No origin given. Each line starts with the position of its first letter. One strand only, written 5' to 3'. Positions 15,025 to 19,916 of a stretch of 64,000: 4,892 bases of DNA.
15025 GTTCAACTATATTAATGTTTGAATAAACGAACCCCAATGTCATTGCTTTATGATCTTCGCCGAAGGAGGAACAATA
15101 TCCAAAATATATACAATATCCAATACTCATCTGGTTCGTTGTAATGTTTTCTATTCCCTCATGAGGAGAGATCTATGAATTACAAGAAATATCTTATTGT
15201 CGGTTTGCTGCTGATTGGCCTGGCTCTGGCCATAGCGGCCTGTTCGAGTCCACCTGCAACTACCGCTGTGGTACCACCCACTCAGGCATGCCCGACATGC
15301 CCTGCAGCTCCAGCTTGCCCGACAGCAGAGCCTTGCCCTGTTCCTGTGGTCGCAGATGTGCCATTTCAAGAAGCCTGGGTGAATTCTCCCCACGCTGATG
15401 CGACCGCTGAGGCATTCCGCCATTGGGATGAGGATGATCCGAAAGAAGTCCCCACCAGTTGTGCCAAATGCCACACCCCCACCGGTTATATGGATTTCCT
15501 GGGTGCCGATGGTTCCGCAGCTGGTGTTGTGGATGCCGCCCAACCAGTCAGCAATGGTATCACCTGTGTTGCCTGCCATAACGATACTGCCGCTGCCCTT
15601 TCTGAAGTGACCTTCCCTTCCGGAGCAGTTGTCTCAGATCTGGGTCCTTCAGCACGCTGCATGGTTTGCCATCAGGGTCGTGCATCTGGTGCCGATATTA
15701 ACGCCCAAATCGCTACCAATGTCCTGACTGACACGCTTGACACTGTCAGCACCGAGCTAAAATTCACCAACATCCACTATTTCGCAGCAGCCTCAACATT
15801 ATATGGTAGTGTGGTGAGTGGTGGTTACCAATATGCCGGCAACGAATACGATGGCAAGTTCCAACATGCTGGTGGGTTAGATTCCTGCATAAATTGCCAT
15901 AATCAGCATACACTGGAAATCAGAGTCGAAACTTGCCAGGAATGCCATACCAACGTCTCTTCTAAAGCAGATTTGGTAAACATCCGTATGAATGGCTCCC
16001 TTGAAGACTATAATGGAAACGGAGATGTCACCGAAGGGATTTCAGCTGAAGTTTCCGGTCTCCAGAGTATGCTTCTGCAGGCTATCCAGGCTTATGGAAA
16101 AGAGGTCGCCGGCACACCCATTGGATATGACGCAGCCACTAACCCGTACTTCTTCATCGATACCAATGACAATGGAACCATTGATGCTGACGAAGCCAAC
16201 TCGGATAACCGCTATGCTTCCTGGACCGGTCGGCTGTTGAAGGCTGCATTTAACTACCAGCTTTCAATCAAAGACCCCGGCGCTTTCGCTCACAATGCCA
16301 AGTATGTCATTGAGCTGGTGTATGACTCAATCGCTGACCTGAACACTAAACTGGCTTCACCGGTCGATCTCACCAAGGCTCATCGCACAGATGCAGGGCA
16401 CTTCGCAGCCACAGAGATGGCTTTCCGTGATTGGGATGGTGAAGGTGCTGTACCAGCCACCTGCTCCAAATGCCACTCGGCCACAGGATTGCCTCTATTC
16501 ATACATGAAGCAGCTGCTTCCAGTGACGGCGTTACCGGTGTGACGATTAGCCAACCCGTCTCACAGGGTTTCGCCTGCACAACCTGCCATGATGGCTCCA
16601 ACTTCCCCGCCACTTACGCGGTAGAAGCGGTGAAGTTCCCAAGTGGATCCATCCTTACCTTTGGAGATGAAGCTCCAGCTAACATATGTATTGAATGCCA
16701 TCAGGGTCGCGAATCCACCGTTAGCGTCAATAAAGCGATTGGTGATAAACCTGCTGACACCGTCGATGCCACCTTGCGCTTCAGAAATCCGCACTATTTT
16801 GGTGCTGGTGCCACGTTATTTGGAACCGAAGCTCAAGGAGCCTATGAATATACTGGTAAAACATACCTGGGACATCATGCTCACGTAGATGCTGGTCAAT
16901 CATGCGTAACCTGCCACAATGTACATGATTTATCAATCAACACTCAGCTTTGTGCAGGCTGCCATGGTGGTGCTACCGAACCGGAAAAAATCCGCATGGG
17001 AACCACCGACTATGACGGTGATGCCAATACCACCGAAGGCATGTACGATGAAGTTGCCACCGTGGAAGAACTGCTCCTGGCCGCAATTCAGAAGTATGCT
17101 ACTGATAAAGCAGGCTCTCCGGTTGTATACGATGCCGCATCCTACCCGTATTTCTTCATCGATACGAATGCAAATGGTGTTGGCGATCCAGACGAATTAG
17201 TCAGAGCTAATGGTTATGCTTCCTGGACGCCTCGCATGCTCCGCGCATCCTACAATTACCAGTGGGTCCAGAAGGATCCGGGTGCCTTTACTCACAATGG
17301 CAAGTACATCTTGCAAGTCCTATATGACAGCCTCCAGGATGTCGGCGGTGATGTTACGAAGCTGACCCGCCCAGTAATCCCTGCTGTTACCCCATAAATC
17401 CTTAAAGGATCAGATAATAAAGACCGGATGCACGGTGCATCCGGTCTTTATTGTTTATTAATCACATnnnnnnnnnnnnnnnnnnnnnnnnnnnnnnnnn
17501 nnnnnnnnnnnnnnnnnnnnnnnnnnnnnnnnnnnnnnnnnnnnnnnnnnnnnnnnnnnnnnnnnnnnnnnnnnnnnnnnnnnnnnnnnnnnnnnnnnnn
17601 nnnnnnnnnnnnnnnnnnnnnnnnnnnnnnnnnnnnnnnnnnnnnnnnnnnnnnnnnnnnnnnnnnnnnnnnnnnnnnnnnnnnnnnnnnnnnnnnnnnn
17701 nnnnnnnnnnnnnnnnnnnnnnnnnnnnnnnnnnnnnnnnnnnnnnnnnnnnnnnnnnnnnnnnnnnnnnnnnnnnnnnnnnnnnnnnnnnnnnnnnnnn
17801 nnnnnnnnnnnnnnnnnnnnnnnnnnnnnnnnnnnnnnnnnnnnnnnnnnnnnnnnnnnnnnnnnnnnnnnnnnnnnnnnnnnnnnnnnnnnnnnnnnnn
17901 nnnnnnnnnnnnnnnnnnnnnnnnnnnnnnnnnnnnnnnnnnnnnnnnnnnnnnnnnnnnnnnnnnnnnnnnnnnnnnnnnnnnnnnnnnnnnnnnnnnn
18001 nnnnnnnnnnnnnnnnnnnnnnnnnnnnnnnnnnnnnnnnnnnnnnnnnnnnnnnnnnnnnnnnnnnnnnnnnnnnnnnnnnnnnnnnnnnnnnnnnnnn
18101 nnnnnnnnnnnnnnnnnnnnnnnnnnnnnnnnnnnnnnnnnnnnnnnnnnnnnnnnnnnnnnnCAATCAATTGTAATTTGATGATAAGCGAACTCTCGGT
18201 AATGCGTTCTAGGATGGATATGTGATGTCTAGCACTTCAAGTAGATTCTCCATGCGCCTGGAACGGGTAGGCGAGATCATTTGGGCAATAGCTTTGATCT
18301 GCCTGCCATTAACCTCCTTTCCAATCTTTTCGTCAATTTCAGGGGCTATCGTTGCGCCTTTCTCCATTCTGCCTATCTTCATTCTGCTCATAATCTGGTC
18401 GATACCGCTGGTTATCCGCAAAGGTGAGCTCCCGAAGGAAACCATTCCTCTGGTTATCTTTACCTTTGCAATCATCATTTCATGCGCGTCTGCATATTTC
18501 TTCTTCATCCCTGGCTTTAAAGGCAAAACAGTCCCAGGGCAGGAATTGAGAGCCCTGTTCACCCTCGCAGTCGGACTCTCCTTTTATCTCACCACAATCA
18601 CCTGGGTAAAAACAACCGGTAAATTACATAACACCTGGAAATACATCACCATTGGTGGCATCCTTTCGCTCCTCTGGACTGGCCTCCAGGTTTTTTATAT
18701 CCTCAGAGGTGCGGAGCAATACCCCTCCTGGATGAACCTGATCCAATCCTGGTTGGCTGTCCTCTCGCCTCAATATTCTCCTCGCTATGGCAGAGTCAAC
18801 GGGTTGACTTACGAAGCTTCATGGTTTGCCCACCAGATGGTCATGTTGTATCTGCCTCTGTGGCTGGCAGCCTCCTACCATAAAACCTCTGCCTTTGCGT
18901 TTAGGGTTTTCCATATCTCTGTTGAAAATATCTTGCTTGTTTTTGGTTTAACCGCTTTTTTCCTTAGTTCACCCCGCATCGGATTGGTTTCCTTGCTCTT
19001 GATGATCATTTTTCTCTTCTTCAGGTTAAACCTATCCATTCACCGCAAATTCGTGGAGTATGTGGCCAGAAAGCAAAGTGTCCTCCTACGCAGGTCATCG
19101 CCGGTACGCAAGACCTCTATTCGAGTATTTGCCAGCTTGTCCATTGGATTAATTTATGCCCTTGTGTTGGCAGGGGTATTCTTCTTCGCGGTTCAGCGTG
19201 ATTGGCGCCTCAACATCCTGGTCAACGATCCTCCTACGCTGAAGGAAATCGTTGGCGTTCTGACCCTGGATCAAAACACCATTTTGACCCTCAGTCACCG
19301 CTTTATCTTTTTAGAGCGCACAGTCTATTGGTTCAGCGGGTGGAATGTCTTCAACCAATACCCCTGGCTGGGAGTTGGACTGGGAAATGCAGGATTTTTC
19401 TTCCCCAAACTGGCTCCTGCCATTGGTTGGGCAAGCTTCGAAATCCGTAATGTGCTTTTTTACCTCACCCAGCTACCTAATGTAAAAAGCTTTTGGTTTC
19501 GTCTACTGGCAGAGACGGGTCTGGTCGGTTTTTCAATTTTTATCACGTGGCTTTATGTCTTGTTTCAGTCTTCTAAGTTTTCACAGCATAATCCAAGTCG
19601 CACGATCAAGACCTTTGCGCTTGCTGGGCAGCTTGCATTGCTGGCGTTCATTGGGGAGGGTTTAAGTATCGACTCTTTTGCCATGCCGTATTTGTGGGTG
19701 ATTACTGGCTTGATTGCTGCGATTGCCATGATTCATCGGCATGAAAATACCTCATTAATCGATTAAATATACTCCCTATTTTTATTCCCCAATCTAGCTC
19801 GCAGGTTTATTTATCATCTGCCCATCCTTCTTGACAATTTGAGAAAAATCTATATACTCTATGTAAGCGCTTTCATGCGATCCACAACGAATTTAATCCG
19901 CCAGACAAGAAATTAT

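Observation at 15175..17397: Decahaem lipoprotein built from two pentahaem halves, with EF-hand-like loops and a Cys/Pro-rich tether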

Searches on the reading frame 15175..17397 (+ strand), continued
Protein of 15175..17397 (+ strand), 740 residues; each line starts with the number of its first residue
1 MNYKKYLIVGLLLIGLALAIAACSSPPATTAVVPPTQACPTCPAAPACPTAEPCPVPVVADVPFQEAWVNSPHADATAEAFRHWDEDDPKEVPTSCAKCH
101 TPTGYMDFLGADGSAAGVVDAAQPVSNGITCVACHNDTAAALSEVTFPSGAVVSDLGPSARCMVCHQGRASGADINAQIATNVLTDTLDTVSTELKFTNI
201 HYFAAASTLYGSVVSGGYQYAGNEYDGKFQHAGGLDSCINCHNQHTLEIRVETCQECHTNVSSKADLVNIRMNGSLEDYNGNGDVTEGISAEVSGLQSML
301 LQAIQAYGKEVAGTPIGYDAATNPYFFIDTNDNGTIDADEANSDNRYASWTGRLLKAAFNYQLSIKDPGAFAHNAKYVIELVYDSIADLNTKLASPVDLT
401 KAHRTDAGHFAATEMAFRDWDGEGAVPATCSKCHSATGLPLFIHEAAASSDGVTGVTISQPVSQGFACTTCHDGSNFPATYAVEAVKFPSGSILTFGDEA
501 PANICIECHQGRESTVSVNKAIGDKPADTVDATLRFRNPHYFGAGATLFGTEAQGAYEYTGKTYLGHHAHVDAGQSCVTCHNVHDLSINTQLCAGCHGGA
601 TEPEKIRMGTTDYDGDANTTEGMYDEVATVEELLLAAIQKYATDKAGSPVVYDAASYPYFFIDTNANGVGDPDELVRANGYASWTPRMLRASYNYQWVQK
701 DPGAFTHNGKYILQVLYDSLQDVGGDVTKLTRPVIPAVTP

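Call 24: find_encoding_contigs(protein=P0101, flank=10000, max_places=2)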
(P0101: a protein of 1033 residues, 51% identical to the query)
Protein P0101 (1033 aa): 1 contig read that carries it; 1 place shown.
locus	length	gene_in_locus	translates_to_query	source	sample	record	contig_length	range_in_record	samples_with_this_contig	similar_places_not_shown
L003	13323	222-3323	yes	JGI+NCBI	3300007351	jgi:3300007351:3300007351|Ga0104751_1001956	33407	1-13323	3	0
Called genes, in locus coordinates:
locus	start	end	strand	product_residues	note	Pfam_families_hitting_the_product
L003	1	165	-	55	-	?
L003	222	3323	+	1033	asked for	PF02085:Cytochrom_CIII (faint), PF14537:Cytochrom_c3_2 (faint), PF22113:Mtrc-MtrF_II-IV_dom (faint), PF14522:Cytochrome_C7 (weak)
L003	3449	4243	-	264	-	PF00106:adh_short, PF08659:KR, PF13561:adh_short_C2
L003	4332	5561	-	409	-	PF16983:MFS_MOT1, PF00916:Sulfate_transp (weak), PF16983:MFS_MOT1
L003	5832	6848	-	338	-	PF00291:PALP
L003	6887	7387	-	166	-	PF02915:Rubrerythrin (faint)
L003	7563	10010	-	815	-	PF01553:Acyltransferase, PF01210:NAD_Gly3P_dh_N, PF07479:NAD_Gly3P_dh_C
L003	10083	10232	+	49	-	-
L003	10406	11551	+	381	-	PF00266:Aminotran_5, PF01041:DegT_DnrJ_EryC1 (weak)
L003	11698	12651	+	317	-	PF01063:Aminotran_4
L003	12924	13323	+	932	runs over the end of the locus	PF08448:PAS_4, PF00989:PAS, PF08448:PAS_4, PF08447:PAS_3, PF13426:PAS_9, PF00989:PAS, PF08448:PAS_4, PF08448:PAS_4, +6 more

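Call 26: predict_structure(alignment_id=A1)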
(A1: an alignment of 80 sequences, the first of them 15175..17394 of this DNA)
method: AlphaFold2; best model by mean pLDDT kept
length: 740 residues; sequences in the alignment: 80
mean_pLDDT: 88.3   pTM: 0.82
mean pLDDT of the five models: 88.3, 88.1, 88.0, 85.9, 84.8
residues with pLDDT >= 90: 498; 70-90: 171; 50-70: 38; < 50: 33
segments of 3 or more residues with pLDDT < 50: 22-42, 53-59
pLDDT, mean of each block of 10 residues (from residue 1): 60 63 40 40 50 48 84 89 90 93 94 92 92 91 93 92 91 94 93 91 88 93 88 76 91 84 90 81 92 97 98 96 92 95 95 98 92 93 99 97 88 82 86 91 95 94 84 83 93 91 92 93 97 91 91 96 95 92 89 86 90 96 97 98 97 90 96 94 97 95 94 98 98 76
secondary structure, 60 per line:
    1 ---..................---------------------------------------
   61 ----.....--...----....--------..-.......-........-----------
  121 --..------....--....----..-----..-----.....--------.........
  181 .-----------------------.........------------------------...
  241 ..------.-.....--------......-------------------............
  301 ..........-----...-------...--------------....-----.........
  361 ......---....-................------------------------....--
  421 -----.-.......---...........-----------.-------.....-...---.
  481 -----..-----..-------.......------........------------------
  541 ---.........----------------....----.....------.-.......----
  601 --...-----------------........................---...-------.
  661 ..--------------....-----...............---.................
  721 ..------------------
elements in order (helices of 4 or more, strands of 3 or more residues): H4-21 H65-69 H79-82 H94-100 H102-109 H131-134 H137-140 H159-163 H172-181 H205-213 H238-241 H251-255 H264-269 H289-310 E316-318 E326-328 H352-366 H370-373 H375-390 H415-418 H428-434 H438-448 H468-471 H502-508 H515-522 H544-552 H569-572 H577-580 H590-596 H623-646 E650-652 E660-662 H686-700 H704-722

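Call 29: fold_search(model_id=the predicted structure, library=pdb)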
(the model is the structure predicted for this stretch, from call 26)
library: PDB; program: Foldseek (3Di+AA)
matches with E <= 10: 26; with E <= 0.001: 0
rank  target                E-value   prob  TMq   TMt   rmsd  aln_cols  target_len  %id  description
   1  6i5b_A                5.9e-03  1.00  0.21  0.30   7.0       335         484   16  Crystal Structure of Outer Cell Wall Cytochrome OcwA (released 2019-09-25)
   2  6i5b_B                1.2e-02  0.99  0.21  0.30   7.0       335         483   16  Crystal Structure of Outer Cell Wall Cytochrome OcwA (released 2019-09-25)
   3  2j7a_K                8.5e-01  0.16  0.19  0.27  12.4       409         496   15  Crystal structure of cytochrome c nitrite reductase NrfHA complex from Desulfovibrio vulgaris (released 2006-12-06)
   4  2j7a_A                1.2e+00  0.20  0.22  0.31  10.8       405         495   16  Crystal structure of cytochrome c nitrite reductase NrfHA complex from Desulfovibrio vulgaris (released 2006-12-06)
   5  1qdb_A                1.4e+00  0.21  0.23  0.33  10.6       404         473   14  CYTOCHROME C NITRITE REDUCTASE (released 1999-08-18)
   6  4wjy_A                2.2e+00  0.13  0.23  0.35  11.8       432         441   12  Esherichia coli nitrite reductase NrfA H264N (released 2015-03-11)
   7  3bng                  2.6e+00  0.14  0.23  0.34  10.1       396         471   14  W. succinogenes NrfA Y218F (released 2008-02-26)
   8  6v0a_C                2.6e+00  0.09  0.17  0.26  10.2       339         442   13  Crystal structure of cytochrome c nitrite reductase from the bacterium Geobacter lovleyi with bound sulfate (released 2020-06-17)
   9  3ubr_A                2.7e+00  0.16  0.23  0.35   8.0       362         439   12  Laue structure of Shewanella oneidensis cytochrome-c Nitrite Reductase (released 2012-04-25)
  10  2j7a_D                2.7e+00  0.09  0.20  0.28  11.7       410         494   15  Crystal structure of cytochrome c nitrite reductase NrfHA complex from Desulfovibrio vulgaris (released 2006-12-06)
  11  8k2p_A                2.7e+00  0.02  0.07  0.15  15.4       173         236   15  Crystal structure of CtGST-F76A (released 2024-03-13)
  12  8z9a_A                2.9e+00  0.04  0.05  0.09  14.7       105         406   11  Cryo-EM structure of the insect olfactory receptor OR5-Orco heterocomplex from Acyrthosiphon pisum bound with geranyl  (released 2024-06-19)
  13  1oah_A                3.2e+00  0.11  0.22  0.31  10.3       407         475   15  Cytochrome c Nitrite Reductase from Desulfovibrio desulfuricans ATCC 27774: The relevance of the two calcium sites in  (released 2003-05-08)
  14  8rv0                  3.4e+00  0.06  0.17  0.24  12.6       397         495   13  Crystal structure of octaheme nitrite reductase from Trichlorobacter ammonificans in complex with nitrite (released 2024-03-27)
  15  2vr0_E                3.6e+00  0.09  0.22  0.30  11.6       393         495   15  Crystal structure of cytochrome c nitrite reductase NrfHA complex bound to the HQNO inhibitor (released 2008-06-03)
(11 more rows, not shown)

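Call 49: find_related_loci(query=A1, collection=genome_contigs, flank=10000)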
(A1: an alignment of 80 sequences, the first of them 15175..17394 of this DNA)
Query A1 (740 aa) in genome_contigs; peptide patterns used: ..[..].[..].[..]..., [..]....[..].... (x = any residue, [..] = any of these).
600 stretches matched a pattern (row limit reached: there are more); 323 encode a relative of the query (tblastn E <= 1e-3); the best 80 are kept; 79 distinct loci.
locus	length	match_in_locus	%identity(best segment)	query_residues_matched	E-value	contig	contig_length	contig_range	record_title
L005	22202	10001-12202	75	1-733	0e+0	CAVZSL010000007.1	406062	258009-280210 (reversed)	MAG: uncultured Chloroflexia bacterium isolate MFD00709.bin.2.114 genome assembly, contig: contig_60274, whole genome sh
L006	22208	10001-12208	74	1-736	0e+0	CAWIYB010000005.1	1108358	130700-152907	MAG: uncultured Chloroflexia bacterium isolate MFD05942.bin.1.129 genome assembly, contig: contig_65069, whole genome sh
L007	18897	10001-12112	73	34-733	0e+0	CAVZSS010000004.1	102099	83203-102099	MAG: uncultured Chloroflexia bacterium isolate MFD00709.bin.3.105 genome assembly, contig: contig_115630, whole genome s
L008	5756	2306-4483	59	5-733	0e+0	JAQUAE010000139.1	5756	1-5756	MAG: Anaerolineales bacterium isolate STC_77 NODE_39526_length_5756_cov_4.444839_Sandtown_C, whole genome shotgun sequen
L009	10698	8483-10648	56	5-733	0e+0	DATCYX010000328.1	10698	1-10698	MAG TPA_asm: Anaerolineales bacterium isolate SMAG_U55 k141_16072, whole genome shotgun sequence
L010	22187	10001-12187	56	1-733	0e+0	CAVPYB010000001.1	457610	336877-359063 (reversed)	MAG: uncultured Chloroflexia bacterium isolate MFD09964.bin.2.153 genome assembly, contig: contig_10185, whole genome sh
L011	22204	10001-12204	79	1-735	0e+0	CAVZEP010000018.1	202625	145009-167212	MAG: uncultured Chloroflexia bacterium isolate MFD05942.bin.2.209 genome assembly, contig: contig_48824, whole genome sh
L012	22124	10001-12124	56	34-740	0e+0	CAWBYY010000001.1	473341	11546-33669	MAG: uncultured Chloroflexia bacterium isolate MFD09779.bin.1.115 genome assembly, contig: contig_20878, whole genome sh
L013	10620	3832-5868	56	55-737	0e+0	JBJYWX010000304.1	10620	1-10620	MAG: Candidatus Promineifilaceae bacterium isolate S0_2_050615r3r5_39 S0_2_050615r3r5_39_000000000304, whole genome shot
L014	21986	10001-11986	57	58-733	0e+0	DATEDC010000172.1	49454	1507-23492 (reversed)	MAG TPA_asm: Anaerolineales bacterium isolate SMAG_U8288 k141_2050113, whole genome shotgun sequence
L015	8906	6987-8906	59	48-727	0e+0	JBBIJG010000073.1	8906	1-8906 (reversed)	MAG: Caldilineae bacterium isolate BR1F70218_bin_157 NODE_2002_length_8906_cov_4.589764, whole genome shotgun sequence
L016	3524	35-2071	57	50-733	0e+0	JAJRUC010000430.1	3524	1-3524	MAG: Chloroflexota bacterium isolate Dive96_bin10.145 k141_4323467, whole genome shotgun sequence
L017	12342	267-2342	56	49-740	0e+0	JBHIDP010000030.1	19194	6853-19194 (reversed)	MAG: Anaerolineae bacterium isolate b3.sp3_bin.44 NODE_781_length_19194_cov_18.093892, whole genome shotgun sequence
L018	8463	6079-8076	56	60-736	0e+0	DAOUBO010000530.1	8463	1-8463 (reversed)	MAG TPA_asm: Anaerolineae bacterium isolate H70_732 k91_409709, whole genome shotgun sequence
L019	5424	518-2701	53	4-733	0e+0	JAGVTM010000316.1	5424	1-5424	MAG: Chloroflexota bacterium isolate THP_Bin_29 THP_Bin_29_scaffold_6426, whole genome shotgun sequence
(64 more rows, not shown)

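Call 74: search_protein_families(library=pfam, proteins=[P0084, P0080], max_evalue=0.00001)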
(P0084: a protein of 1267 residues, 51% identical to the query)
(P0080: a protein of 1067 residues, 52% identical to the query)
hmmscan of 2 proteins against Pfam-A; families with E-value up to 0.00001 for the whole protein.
P0084 (1267 aa): 4 families
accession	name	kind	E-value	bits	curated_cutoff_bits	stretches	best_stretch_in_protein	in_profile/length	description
PF02368.24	Big_2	-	2.1e-28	98.5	22.8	3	218-277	12-72/79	Bacterial Ig-like domain (group 2)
PF14522.11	Cytochrome_C7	-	4.7e-21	74.8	24.8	0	314-397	4-67/67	Cytochrome c7 and related cytochrome c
PF14537.11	Cytochrom_c3_2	-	3.5e-18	66.3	25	0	656-734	6-69/79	Cytochrome c3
PF02085.21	Cytochrom_CIII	-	1.2e-13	51.7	22.9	0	789-825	24-61/101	Class III cytochrome C family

P0080 (1067 aa): 4 families
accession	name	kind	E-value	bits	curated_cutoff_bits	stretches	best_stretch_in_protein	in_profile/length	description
PF14522.11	Cytochrome_C7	-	8.6e-26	90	24.8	1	129-205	10-67/67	Cytochrome c7 and related cytochrome c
PF14537.11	Cytochrom_c3_2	-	4.6e-16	59.5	25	0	911-932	59-78/79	Cytochrome c3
PF02085.21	Cytochrom_CIII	-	5.9e-14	52.7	22.9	0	911-938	32-59/101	Class III cytochrome C family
PF09699.15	Paired_CXXCH_1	-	9.5e-07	28.9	20.6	0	483-532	3-38/41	Doubled CXXCH motif (Paired_CXXCH_1)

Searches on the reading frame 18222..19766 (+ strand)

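Call 52: search_protein_families(library=ncbifam, proteins=[window:18222-19766:+], max_evalue=0.001)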
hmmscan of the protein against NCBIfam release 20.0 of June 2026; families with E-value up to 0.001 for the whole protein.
window:18222-19766:+ (514 aa): 0 families

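Call 64: search_protein_families(library=pfam, proteins=[window:18222-19766:+], max_evalue=0.001)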
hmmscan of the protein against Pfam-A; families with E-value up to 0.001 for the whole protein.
window:18222-19766:+ (514 aa): 1 family
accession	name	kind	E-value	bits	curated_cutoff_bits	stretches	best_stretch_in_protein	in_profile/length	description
PF04932.20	Wzy_C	-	2e-07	31.4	31.7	1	238-441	2-149/149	O-Antigen ligase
